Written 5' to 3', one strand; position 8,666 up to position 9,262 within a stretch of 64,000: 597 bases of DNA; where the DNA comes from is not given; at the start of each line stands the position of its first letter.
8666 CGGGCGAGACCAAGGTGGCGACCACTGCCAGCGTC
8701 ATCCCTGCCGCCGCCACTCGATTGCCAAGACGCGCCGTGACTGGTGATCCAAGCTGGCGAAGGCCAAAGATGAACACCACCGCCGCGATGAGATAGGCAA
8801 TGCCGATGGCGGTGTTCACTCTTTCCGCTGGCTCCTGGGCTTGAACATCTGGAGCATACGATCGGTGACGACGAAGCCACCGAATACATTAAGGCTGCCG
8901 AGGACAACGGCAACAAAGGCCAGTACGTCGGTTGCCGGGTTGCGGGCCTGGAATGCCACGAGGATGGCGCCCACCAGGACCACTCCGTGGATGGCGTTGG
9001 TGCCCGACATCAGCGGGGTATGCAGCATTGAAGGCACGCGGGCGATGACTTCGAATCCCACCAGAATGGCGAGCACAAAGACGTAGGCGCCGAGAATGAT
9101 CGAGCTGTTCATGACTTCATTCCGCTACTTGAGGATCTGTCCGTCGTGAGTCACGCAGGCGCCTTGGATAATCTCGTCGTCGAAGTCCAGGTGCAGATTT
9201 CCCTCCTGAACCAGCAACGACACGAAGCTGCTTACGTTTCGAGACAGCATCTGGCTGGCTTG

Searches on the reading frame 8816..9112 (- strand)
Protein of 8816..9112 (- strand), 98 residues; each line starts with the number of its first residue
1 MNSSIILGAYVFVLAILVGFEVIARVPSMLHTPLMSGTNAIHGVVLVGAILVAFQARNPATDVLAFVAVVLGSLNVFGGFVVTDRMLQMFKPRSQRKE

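Call 19: search_protein_families(library=pfam, proteins=[window:8816-9112:-], max_evalue=0.00001)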
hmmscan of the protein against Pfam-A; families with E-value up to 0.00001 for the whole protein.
window:8816-9112:- (98 aa): 1 family
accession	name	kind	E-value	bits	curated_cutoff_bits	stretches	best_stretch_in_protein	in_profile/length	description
PF12769.12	PNTB_4TM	-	5.6e-35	120.1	26.2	1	10-91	3-84/85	4TM region of pyridine nucleotide transhydrogenase, mitoch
